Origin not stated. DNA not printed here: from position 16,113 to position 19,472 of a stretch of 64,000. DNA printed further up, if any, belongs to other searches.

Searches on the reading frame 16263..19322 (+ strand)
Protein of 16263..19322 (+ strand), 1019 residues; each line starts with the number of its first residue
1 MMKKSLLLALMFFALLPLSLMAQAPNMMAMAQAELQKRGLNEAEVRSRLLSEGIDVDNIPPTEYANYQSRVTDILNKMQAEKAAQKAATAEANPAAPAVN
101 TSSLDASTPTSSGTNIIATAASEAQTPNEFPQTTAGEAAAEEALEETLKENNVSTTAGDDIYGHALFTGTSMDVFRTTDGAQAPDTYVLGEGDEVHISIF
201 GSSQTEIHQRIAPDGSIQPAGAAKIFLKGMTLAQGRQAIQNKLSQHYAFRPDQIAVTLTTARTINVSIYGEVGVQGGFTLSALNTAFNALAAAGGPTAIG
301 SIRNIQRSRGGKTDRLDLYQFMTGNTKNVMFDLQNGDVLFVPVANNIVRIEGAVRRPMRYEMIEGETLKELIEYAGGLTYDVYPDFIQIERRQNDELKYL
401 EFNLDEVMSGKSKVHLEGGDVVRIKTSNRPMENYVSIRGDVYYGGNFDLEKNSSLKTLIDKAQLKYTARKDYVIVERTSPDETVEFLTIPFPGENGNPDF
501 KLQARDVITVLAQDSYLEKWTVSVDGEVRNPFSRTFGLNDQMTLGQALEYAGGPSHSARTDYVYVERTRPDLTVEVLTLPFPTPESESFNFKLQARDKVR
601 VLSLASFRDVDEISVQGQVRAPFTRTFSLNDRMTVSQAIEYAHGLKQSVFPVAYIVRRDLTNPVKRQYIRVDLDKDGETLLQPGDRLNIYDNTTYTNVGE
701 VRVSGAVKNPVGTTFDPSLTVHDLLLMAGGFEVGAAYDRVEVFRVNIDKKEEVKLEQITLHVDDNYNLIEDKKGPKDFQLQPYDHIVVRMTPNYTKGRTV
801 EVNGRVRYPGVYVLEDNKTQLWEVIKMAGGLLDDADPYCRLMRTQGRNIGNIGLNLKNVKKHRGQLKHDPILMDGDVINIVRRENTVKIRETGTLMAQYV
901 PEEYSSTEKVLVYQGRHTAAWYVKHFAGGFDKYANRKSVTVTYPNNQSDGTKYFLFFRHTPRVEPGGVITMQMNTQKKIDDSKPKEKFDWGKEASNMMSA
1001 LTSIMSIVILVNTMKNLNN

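Call 9: search_protein_families(library=pfam, proteins=[window:16263-19322:+])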
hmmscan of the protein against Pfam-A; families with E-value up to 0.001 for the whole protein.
window:16263-19322:+ (1019 aa): 4 families
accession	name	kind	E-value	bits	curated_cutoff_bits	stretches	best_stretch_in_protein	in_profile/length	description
PF10531.15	SLBB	-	1.4e-38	131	27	4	347-392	1-46/55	SLBB domain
PF22461.2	SLBB_2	-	2.4e-34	117.7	27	2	266-341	3-79/79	SLBB domain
PF02563.21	Poly_export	-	5.1e-17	62.3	28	1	182-258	2-76/77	Polysaccharide biosynthesis/export protein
PF02080.26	TrkA_C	-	0.00068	19.9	27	0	497-518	43-64/71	TrkA-C domain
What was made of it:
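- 16263..19322 (+): Wza-like polysaccharide exporter, 1019 aa (Poly_export plus several SLBB domains), followed by Wzz at 19327-20466. Call 9.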

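Call 46: find_homologous_proteins(query=window:16263-19322:+, max_evalue=1e-100)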
Query window:16263-19322:+ (1019 aa): 1153 proteins with E <= 1e-100 among 8000 candidates; the best 120 are listed.
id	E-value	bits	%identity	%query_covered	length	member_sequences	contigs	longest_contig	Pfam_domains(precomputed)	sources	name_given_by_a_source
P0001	0.0e+0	2292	100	100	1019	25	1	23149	PF10531.16,PF02563.22,PF22461.3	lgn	-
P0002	0.0e+0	2106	90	100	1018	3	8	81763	PF10531.16,PF02563.22,PF22461.3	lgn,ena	-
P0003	0.0e+0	2062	88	100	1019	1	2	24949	PF10531.16,PF02563.22,PF22461.3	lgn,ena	-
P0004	0.0e+0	2028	89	100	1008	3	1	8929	PF10531.16,PF02563.22,PF22461.3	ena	-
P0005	0.0e+0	2012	65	81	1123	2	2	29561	PF10531.16,PF02563.22,PF22461.3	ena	-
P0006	0.0e+0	1964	65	81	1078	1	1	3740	PF10531.16,PF02563.22,PF22461.3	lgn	-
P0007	0.0e+0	1963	86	98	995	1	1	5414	PF10531.16,PF02563.22,PF22461.3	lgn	-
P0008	0.0e+0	1957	85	98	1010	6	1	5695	PF10531.16,PF02563.22,PF22461.3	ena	-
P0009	0.0e+0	1925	65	81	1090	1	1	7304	PF10531.16,PF02563.22,PF22461.3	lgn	-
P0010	0.0e+0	1924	83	100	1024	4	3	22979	PF10531.16,PF02563.22,PF22461.3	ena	-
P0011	0.0e+0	1922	84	99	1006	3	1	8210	PF10531.16,PF02563.22,PF22461.3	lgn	-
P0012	0.0e+0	1922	83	99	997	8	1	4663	PF10531.16,PF02563.22,PF22461.3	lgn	-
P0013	0.0e+0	1905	93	88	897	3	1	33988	PF10531.16,PF02563.22,PF22461.3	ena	-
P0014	0.0e+0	1886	82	99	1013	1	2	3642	PF10531.16,PF02563.22,PF22461.3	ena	-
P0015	0.0e+0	1864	81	99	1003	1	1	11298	PF10531.16,PF02563.22,PF22461.3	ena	-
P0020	0.0e+0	1818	79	99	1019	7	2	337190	PF10531.16,PF02563.22,PF22461.3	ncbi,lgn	-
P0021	0.0e+0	1817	79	99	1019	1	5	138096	PF10531.16,PF02563.22,PF22461.3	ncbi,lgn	-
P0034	0.0e+0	1703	76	100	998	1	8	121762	PF10531.16,PF02563.22,PF22461.3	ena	-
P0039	0.0e+0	1697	75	100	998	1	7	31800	PF10531.16,PF02563.22,PF22461.3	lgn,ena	-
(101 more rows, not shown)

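Call 47: find_encoding_contigs(protein=P0002, flank=2500, max_places=10)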
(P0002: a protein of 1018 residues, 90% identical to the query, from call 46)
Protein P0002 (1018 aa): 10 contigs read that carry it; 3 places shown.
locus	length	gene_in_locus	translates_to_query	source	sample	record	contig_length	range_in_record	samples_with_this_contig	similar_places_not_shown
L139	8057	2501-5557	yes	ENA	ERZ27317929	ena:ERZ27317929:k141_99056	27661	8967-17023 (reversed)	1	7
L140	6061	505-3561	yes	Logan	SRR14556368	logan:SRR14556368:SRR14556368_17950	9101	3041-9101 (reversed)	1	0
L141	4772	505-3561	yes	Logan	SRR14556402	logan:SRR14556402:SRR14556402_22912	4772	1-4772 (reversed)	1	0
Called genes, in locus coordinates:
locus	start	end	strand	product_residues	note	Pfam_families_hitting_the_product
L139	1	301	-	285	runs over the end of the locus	PF01370:Epimerase, PF04321:RmlD_sub_bind, PF16363:GDP_Man_Dehyd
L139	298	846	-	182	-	PF00908:dTDP_sugar_isom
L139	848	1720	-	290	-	PF00483:NTP_transferase, PF12804:NTP_transf_3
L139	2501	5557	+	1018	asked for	PF02563:Poly_export, PF22461:SLBB_2 (faint), PF10531:SLBB (weak)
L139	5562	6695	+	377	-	PF02706:Wzz (weak)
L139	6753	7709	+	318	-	-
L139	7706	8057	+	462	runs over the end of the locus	PF00488:MutS_V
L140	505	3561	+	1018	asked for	PF02563:Poly_export, PF22461:SLBB_2 (faint), PF10531:SLBB (weak)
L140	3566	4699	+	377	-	PF02706:Wzz (weak)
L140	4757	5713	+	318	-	-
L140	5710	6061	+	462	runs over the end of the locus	PF00488:MutS_V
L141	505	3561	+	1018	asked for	PF02563:Poly_export, PF22461:SLBB_2 (faint), PF10531:SLBB (weak)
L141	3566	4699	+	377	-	PF02706:Wzz (weak)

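Call 48: find_encoding_contigs(protein=P0034, flank=2500, max_places=10)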
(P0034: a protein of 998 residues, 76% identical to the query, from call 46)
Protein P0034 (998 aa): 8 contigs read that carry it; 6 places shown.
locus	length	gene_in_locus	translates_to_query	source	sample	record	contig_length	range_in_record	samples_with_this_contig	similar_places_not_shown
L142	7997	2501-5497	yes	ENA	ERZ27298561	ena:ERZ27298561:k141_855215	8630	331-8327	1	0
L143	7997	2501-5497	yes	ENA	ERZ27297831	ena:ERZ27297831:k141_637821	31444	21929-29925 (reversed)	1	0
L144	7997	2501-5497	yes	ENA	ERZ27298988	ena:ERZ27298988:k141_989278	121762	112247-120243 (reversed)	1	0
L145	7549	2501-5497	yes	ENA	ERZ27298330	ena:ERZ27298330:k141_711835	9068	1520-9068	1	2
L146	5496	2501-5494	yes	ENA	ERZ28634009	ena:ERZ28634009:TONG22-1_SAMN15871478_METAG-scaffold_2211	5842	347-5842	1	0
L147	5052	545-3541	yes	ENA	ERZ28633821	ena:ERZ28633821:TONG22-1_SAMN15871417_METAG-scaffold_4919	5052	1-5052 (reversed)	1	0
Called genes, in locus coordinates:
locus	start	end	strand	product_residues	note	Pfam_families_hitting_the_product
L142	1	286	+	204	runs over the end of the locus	?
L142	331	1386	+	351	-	PF20511:PMI_typeI_cat, PF21621:MPI_cupin_dom (weak)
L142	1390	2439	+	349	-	PF00483:NTP_transferase, PF12804:NTP_transf_3 (weak)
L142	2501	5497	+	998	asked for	PF02563:Poly_export, PF22461:SLBB_2 (faint), PF10531:SLBB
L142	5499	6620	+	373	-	PF02706:Wzz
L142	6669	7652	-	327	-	PF00406:ADK, PF13207:AAA_17, PF13671:AAA_33 (faint), PF19480:DUF6016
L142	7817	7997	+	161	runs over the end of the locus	?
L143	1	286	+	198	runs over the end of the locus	PF03458:Gly_transporter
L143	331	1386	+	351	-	PF20511:PMI_typeI_cat, PF21621:MPI_cupin_dom (weak)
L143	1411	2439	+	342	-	PF00483:NTP_transferase, PF12804:NTP_transf_3 (faint)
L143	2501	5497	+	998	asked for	PF02563:Poly_export, PF22461:SLBB_2 (faint), PF10531:SLBB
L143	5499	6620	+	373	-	PF02706:Wzz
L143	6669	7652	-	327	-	PF00406:ADK, PF13207:AAA_17, PF13671:AAA_33 (faint), PF19480:DUF6016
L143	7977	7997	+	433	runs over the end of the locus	PF13004:BACON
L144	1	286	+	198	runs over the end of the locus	PF03458:Gly_transporter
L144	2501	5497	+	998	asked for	PF02563:Poly_export, PF22461:SLBB_2 (faint), PF10531:SLBB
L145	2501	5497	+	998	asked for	PF02563:Poly_export, PF22461:SLBB_2 (faint), PF10531:SLBB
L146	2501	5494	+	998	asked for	PF02563:Poly_export, PF22461:SLBB_2 (faint), PF10531:SLBB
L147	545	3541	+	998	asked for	PF02563:Poly_export, PF22461:SLBB_2 (faint), PF10531:SLBB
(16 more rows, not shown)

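Call 49: find_encoding_contigs(protein=P0039, flank=2500, max_places=10)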
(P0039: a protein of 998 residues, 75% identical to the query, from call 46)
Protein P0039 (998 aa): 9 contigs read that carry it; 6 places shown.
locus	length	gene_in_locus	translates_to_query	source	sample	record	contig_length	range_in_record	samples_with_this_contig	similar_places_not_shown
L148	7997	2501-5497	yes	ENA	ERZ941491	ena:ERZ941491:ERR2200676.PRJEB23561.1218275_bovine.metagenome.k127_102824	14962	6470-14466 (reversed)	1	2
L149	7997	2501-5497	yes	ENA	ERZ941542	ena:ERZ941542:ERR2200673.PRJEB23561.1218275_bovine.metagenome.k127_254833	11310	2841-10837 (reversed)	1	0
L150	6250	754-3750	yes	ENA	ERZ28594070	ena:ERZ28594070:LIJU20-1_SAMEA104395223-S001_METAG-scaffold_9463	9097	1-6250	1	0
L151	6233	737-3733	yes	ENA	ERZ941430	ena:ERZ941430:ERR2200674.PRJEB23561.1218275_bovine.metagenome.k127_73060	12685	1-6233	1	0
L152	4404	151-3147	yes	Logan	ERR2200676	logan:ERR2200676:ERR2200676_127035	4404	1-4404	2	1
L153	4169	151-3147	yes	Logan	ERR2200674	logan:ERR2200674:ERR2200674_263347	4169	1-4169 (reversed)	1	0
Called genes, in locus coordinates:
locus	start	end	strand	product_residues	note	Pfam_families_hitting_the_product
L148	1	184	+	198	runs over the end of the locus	PF03458:Gly_transporter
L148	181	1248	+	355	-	PF20511:PMI_typeI_cat, PF21621:MPI_cupin_dom (weak)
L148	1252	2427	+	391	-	PF00483:NTP_transferase, PF12804:NTP_transf_3 (weak)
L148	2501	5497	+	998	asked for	PF02563:Poly_export, PF10531:SLBB, PF22461:SLBB_2 (weak), PF10531:SLBB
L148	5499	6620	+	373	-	PF02706:Wzz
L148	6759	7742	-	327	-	PF00406:ADK, PF13207:AAA_17, PF13671:AAA_33 (weak), PF19480:DUF6016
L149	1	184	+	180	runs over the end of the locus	PF03458:Gly_transporter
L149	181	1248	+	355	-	PF20511:PMI_typeI_cat, PF21621:MPI_cupin_dom (weak)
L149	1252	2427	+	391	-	PF00483:NTP_transferase, PF12804:NTP_transf_3 (weak)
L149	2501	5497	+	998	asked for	PF02563:Poly_export, PF10531:SLBB, PF22461:SLBB_2 (weak), PF10531:SLBB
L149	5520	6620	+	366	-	PF02706:Wzz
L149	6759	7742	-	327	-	PF00406:ADK, PF13207:AAA_17, PF13671:AAA_33 (weak), PF19480:DUF6016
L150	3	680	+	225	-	?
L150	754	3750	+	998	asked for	PF02563:Poly_export, PF10531:SLBB, PF22461:SLBB_2 (weak), PF10531:SLBB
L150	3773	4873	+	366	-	PF02706:Wzz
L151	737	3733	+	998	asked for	PF02563:Poly_export, PF10531:SLBB, PF22461:SLBB_2 (weak), PF10531:SLBB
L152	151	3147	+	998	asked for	PF02563:Poly_export, PF10531:SLBB, PF22461:SLBB_2 (weak), PF10531:SLBB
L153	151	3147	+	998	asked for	PF02563:Poly_export, PF10531:SLBB, PF22461:SLBB_2 (weak), PF10531:SLBB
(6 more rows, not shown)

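Call 52: find_encoding_contigs(protein=P0012, flank=2500, max_places=10)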
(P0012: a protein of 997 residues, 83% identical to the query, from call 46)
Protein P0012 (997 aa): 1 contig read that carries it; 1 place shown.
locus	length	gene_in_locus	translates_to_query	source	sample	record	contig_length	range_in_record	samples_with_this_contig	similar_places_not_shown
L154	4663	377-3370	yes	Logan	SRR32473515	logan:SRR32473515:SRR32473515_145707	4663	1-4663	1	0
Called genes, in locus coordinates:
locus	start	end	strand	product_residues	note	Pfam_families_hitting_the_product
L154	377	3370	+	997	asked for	PF02563:Poly_export, PF22461:SLBB_2 (weak), PF10531:SLBB (weak), PF22461:SLBB_2 (weak), PF10531:SLBB (weak)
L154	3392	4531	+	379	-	PF02706:Wzz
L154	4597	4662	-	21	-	?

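Call 53: find_encoding_contigs(protein=P0003, flank=2500, max_places=10)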
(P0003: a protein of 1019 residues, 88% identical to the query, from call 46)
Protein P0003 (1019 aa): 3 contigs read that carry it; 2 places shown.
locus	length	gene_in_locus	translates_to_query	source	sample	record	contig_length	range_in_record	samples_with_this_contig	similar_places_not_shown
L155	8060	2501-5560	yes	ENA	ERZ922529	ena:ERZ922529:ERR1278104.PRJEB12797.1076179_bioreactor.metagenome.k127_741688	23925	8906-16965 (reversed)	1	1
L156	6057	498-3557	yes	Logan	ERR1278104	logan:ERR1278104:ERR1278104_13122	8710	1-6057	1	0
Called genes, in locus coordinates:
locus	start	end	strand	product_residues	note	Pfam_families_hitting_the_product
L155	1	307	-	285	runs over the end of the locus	PF01370:Epimerase, PF04321:RmlD_sub_bind, PF16363:GDP_Man_Dehyd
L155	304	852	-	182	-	PF00908:dTDP_sugar_isom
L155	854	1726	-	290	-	PF00483:NTP_transferase, PF12804:NTP_transf_3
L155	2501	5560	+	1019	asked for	PF02563:Poly_export, PF22461:SLBB_2 (faint), PF10531:SLBB (weak)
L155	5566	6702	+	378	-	PF02706:Wzz, PF13807:GNVR (weak)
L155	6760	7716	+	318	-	-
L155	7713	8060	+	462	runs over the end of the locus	PF00488:MutS_V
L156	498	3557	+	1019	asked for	PF02563:Poly_export, PF22461:SLBB_2 (faint), PF10531:SLBB (weak)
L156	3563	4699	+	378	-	PF02706:Wzz, PF13807:GNVR (weak)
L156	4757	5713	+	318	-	-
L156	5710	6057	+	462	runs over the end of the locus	PF00488:MutS_V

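Call 54: find_encoding_contigs(protein=P0010, flank=2500, max_places=10)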
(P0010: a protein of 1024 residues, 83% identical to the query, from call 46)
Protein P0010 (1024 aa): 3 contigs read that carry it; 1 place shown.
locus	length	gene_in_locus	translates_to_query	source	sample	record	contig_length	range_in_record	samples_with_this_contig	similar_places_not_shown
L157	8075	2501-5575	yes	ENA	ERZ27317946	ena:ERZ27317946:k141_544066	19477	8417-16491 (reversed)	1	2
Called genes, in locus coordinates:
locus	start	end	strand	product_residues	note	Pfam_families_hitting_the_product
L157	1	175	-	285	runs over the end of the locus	PF01370:Epimerase, PF02719:Polysacc_synt_2 (faint), PF04321:RmlD_sub_bind, PF16363:GDP_Man_Dehyd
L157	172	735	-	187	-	PF00908:dTDP_sugar_isom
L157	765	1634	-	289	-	PF00483:NTP_transferase, PF12804:NTP_transf_3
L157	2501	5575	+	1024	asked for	PF02563:Poly_export, PF10531:SLBB, PF22461:SLBB_2 (weak), PF10531:SLBB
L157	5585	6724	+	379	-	PF02706:Wzz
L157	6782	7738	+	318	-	-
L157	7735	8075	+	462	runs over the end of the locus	PF00488:MutS_V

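Call 66: find_encoding_contigs(protein=P0008, flank=2500, max_places=10)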
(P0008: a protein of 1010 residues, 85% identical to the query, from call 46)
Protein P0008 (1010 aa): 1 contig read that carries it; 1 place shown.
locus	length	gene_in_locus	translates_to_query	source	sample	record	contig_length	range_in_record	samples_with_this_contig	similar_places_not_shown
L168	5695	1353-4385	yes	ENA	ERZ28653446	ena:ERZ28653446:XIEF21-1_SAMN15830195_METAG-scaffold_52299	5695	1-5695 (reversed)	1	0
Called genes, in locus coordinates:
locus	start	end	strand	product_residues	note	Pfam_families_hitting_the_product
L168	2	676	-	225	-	?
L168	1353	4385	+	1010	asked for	PF02563:Poly_export, PF10531:SLBB (weak), PF22461:SLBB_2 (weak), PF10531:SLBB (weak)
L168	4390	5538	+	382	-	PF02706:Wzz (weak)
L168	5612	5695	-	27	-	?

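Call 67: find_encoding_contigs(protein=P0004, flank=2500, max_places=10)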
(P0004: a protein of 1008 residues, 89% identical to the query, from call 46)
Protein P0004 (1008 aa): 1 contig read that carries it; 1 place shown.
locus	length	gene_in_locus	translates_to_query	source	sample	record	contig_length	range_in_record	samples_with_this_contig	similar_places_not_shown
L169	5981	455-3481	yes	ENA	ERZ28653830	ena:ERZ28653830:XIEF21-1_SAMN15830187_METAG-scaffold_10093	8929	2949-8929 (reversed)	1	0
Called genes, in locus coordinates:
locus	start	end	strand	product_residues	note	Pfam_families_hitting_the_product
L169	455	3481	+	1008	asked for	PF02563:Poly_export, PF22461:SLBB_2 (faint), PF10531:SLBB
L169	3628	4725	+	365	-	-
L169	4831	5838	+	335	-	-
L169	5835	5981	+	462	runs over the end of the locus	PF00488:MutS_V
